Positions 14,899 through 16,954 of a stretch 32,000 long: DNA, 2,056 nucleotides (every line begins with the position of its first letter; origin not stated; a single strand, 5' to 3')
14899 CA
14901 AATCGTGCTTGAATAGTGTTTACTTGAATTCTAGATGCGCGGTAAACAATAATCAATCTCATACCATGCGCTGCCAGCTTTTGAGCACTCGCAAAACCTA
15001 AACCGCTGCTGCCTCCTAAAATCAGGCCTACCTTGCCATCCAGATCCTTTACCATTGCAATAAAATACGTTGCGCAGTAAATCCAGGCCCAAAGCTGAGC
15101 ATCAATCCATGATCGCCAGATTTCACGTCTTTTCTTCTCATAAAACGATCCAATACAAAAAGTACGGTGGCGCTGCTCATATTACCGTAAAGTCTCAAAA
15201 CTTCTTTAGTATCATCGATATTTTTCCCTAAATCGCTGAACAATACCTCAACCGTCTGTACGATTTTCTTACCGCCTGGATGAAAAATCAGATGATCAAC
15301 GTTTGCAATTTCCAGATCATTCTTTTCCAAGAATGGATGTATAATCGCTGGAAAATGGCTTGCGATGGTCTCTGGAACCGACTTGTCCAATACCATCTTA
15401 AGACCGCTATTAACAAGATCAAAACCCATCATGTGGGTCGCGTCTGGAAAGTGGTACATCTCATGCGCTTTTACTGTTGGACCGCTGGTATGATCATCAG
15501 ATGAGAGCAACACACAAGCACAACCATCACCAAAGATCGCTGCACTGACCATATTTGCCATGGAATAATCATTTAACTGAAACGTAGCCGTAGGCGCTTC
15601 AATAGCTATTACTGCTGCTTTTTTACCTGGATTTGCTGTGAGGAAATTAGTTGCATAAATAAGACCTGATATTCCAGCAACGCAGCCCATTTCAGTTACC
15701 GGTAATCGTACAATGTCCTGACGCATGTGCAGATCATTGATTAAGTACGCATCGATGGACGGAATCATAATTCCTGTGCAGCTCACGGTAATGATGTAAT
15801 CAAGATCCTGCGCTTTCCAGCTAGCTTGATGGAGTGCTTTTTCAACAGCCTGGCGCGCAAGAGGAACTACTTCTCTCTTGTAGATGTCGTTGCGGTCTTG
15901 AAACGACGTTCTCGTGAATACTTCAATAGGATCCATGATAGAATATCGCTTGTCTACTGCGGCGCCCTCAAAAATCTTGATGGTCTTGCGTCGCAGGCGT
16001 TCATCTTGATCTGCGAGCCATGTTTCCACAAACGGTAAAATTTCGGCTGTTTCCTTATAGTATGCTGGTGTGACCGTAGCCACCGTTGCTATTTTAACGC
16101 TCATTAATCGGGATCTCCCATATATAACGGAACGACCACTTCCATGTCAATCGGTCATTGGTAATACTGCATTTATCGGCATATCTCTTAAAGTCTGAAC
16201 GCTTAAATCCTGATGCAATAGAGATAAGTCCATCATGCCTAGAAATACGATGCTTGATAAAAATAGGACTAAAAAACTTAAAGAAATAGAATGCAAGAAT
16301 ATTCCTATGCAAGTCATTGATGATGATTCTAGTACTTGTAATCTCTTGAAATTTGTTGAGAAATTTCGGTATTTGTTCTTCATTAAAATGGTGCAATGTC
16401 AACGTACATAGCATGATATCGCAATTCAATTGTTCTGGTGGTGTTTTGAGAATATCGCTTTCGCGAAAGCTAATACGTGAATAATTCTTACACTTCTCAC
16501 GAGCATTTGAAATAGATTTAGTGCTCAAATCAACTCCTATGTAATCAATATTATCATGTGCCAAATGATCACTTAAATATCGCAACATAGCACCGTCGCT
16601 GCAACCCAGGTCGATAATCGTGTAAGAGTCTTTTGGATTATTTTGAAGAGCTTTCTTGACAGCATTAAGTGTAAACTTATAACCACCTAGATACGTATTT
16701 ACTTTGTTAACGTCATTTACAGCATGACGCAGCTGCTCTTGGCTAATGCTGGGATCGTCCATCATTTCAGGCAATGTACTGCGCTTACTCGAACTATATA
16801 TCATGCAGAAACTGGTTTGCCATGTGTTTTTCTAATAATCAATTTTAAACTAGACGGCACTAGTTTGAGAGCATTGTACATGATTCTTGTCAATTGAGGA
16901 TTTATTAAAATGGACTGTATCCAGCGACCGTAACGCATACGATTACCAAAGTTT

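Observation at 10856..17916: srsABC-like type III PKS operon joined to a private FAS-II-like module: predicted phenolic-lipid (alkylresorcinol/alkylpyrone-type) pathway of unknown product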

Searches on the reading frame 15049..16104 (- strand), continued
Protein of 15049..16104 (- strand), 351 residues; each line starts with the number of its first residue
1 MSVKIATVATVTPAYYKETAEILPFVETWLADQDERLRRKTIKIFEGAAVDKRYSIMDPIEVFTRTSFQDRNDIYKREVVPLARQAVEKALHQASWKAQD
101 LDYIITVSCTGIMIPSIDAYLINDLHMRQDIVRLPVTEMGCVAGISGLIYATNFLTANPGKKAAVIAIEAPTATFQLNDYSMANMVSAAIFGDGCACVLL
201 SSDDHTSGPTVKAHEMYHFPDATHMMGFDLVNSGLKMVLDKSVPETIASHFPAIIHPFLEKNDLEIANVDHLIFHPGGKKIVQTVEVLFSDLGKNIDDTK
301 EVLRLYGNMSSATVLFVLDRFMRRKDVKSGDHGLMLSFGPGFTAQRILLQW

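Call 83: search_protein_families(library=pfam, max_evalue=0.001, proteins=[L094:191-1282:+, L094:3029-4552:+, L101:32-1225:+, L101:3315-3752:+, L101:3742-4425:+, L101:4426-4875:+, L101:4831-5898:-, L109:3306-3746:+, L091:10471-11232:+, L091:8711-8944:+])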
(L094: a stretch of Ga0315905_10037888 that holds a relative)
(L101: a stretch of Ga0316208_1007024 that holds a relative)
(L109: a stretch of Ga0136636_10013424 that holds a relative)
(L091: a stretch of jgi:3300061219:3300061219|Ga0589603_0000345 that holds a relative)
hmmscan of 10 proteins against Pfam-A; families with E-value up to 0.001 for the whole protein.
L094:191-1282:+ (363 aa): 1 family
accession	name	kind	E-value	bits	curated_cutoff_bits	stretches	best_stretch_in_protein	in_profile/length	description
PF06144.19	DNA_pol3_delta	-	9.8e-16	58.3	21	1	27-136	1-117/124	DNA polymerase III, delta subunit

L094:3029-4552:+ (507 aa): 1 family
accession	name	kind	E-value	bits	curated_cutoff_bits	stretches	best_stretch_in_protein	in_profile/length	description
PF00082.27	Peptidase_S8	-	6.6e-49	167.2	21.8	1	251-487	2-277/288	Subtilase family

L101:32-1225:+ (397 aa): 0 families

L101:3315-3752:+ (145 aa): 0 families

L101:3742-4425:+ (227 aa): 9 families
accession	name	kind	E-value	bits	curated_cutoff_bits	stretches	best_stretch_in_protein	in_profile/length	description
PF13649.12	Methyltransf_25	-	8e-13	49.3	27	1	58-152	1-94/97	Methyltransferase domain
PF08241.18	Methyltransf_11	-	6.3e-10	40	21.2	1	59-153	1-89/95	Methyltransferase domain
PF13847.12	Methyltransf_31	-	1.2e-09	38.4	27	1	56-156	5-106/145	Methyltransferase domain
PF13489.12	Methyltransf_23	-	2.1e-06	28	27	1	52-208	20-160/164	Methyltransferase domain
PF00891.24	Methyltransf_2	-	2.2e-06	27.6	22.3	1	50-153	58-158/210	O-methyltransferase domain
PF08242.18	Methyltransf_12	-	3.5e-06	28.1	30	1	59-152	1-93/98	Methyltransferase domain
PF13679.12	Methyltransf_32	-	0.00015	22.1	27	1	43-99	10-70/143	Methyltransferase domain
PF01209.24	Ubie_methyltran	-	0.00041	20.2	20.1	0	45-140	38-134/233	ubiE/COQ5 methyltransferase family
PF23525.1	Methyltransf_36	-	0.00044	20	27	1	45-103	31-97/268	AprA MT2-like domain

L101:4426-4875:+ (149 aa): 1 family
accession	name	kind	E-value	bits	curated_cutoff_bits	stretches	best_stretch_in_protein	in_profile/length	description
PF01272.25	GreA_GreB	-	2.3e-07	31.1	26.9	1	89-142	16-65/77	Transcription elongation factor, GreA/GreB, C-term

L101:4831-5898:- (355 aa): 6 families
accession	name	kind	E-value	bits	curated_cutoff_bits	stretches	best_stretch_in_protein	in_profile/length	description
PF00005.33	ABC_tran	-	1.1e-33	117.2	25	1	62-206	1-136/137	ABC transporter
PF13304.12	AAA_21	-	9.1e-07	29.7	27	0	76-100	3-26/304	AAA domain, putative AbiEii toxin, Type IV TA system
PF02463.25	SMC_N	-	4.5e-06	26.7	40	0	152-254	113-213/220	RecF/RecN/SMC N terminal domain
PF13555.12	AAA_29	-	5e-05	23.4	27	1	69-97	19-47/61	P-loop containing region of AAA domain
PF13401.12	AAA_22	-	7.3e-05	23.5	27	1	73-156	6-65/130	AAA domain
PF03193.22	RsgA_GTPase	-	7.4e-05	23.1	30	1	56-102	91-136/174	RsgA GTPase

L109:3306-3746:+ (146 aa): 0 families

L091:10471-11232:+ (253 aa): 4 families
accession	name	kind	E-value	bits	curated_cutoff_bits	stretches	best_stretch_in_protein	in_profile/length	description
PF06966.17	DUF1295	-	1e-66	225.3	20.4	1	19-242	1-233/235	Protein of unknown function (DUF1295)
PF02544.21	Steroid_dh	-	9.4e-10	39.1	22.6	1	108-210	16-117/150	3-oxo-5-alpha-steroid 4-dehydrogenase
PF04191.18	PEMT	-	2.8e-06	28.1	25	1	136-220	3-92/105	Phospholipid methyltransferase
PF04140.19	ICMT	-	5.8e-05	23.9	24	1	164-220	29-85/95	Isoprenylcysteine carboxyl methyltransferase (ICMT) family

L091:8711-8944:+ (77 aa): 0 families

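Call 97: list_cluster_members(proteins=[P0121, P0125, P0128])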
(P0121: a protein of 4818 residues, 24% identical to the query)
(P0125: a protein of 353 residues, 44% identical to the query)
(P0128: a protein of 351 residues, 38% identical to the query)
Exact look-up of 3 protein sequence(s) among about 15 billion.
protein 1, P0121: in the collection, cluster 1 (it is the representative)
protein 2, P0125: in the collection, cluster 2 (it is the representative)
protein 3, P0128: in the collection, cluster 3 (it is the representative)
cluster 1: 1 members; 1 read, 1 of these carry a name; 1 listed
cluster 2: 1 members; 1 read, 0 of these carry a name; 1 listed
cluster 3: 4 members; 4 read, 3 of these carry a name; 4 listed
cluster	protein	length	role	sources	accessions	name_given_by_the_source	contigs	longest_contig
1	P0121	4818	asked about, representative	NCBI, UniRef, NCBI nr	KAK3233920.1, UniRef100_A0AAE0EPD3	hypothetical protein CYMTET_55809 [Cymbomonas tetramitiformis] | Uncharacterized protein n=1 Tax=Cymbomonas tetramitiformis TaxID=36881 ...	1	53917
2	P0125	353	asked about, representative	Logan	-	-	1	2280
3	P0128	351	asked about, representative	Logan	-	-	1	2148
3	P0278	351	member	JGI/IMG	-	predicted naringenin-chalcone synthase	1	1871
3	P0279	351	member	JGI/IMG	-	predicted naringenin-chalcone synthase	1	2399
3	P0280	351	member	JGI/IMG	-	predicted naringenin-chalcone synthase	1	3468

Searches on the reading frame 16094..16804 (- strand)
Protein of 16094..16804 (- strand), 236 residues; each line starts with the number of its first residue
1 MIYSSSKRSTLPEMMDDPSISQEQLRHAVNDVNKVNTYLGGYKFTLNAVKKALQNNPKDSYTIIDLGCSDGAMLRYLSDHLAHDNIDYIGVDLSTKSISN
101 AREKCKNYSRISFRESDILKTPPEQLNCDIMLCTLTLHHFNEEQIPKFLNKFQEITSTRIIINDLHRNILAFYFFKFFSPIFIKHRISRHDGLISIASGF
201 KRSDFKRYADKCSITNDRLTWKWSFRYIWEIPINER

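Call 4: search_protein_families(library=pfam, proteins=[window:16094-16804:-])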
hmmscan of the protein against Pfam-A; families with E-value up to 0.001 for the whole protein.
window:16094-16804:- (236 aa): 8 families
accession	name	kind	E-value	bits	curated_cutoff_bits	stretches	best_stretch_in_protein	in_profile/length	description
PF13649.12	Methyltransf_25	-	8.5e-16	58.9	27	1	63-155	1-92/97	Methyltransferase domain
PF13847.12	Methyltransf_31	-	7.8e-13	48.8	27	1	58-156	2-101/145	Methyltransferase domain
PF08242.18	Methyltransf_12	-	1.1e-11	45.7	30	1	64-154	1-90/98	Methyltransferase domain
PF08241.18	Methyltransf_11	-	1.2e-11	45.6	21.2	1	65-152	2-83/95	Methyltransferase domain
PF13489.12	Methyltransf_23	-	1.6e-06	28.4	27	1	50-155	14-107/164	Methyltransferase domain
PF05401.17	NodS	-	1.5e-05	25.4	24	1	57-142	41-121/201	Nodulation protein S (NodS)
PF13679.12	Methyltransf_32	-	0.00015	22.2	27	1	46-139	10-110/143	Methyltransferase domain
PF01739.24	CheR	-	0.00037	20.4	27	0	109-155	118-164/195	CheR methyltransferase, SAM binding domain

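Call 5: search_protein_families(library=ncbifam, proteins=[window:16094-16804:-])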
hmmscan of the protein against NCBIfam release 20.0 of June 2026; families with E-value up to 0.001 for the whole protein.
window:16094-16804:- (236 aa): 17 families
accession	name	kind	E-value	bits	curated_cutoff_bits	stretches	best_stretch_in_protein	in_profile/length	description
NF004851.0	PRK06202.1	equivalog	8e-27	94.2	243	1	5-228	7-226/237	hypothetical protein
TIGR02021.1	BchM-ChlM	equivalog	2e-09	37.2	158.9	1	41-166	36-157/218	magnesium protoporphyrin IX methyltransferase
TIGR00740.1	TIGR00740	equivalog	2.5e-08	33.9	193.3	1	35-151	29-146/239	carboxy-S-adenosyl-L-methionine synthase CmoA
NF045667.1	MTase_DVU1556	equivalog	3.6e-08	33.1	155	1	40-142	6-101/213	DVU_1556 family methyltransferase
NF001244.0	PRK00216.1-5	equivalog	4e-08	32.8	216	1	50-168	42-159/236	bifunctional demethylmenaquinone methyltransferase/2-methoxy-6-polyprenyl-1,4-benzoquinol methylase UbiE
TIGR01983.1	UbiG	equivalog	8.2e-08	31.8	102.95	1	47-174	35-163/228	bifunctional 2-polyprenyl-6-hydroxyphenol methylase/3-demethylubiquinol 3-O-methyltransferase UbiG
NF008992.0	PRK12335.1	equivalog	3.7e-06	26.3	303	1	48-158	113-217/289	SAM-dependent methyltransferase TehB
TIGR02072.1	BioC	equivalog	5.4e-06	26.4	184.95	1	53-152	27-120/244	malonyl-ACP O-methyltransferase BioC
TIGR04543.1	ketoArg_3Met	equivalog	1.5e-05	24.3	425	1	49-115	139-206/336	2-ketoarginine methyltransferase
TIGR04074.1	bacter_Hen1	equivalog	2.5e-05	23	340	1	43-107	268-328/462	3' terminal RNA ribose 2'-O-methyltransferase Hen1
TIGR03534.1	RF_mod_PrmC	equivalog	7.4e-05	22.3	199.1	1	48-132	76-161/253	peptide chain release factor N(5)-glutamine methyltransferase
TIGR03587.1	Pse_Me-ase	hypoth_equivalog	7.7e-05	22.9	112.05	1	47-162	32-140/204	pseudaminic acid biosynthesis-associated methylase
NF040539.1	AST_met_ArsM_2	exception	0.00011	22.1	240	1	58-109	55-105/262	putative arsinothricin biosynthesis methyltransferase ArsM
NF002463.0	PRK01683.1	equivalog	0.00015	21.4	297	1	59-142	31-108/258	trans-aconitate 2-methyltransferase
NF010703.0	PRK14103.1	equivalog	0.00042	19.8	320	1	61-142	31-104/256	trans-aconitate 2-methyltransferase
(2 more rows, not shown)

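Call 39: search_solved_structures(query=window:16094-16804:-, max_evalue=0.001)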
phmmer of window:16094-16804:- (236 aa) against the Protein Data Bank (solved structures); distinct sequences matched with E-value up to 0.001: 5.
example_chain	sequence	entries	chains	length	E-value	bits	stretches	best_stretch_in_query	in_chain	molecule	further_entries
3dtn_A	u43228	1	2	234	7.7e-05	25.5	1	59-221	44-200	Putative Methyltransferase MM_2633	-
7v2s_A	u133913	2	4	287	9.3e-05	25.3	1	53-152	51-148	Methyltranfer_dom domain-containing protein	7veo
4kvz_A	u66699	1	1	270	0.00019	24.2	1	58-125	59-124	BamL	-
5dm0_A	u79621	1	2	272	0.0002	24.2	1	58-125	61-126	plantazolicin methyltransferase BamL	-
5dly_A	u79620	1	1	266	0.00021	24.1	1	58-125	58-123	plantazolicin methyltransferase BamL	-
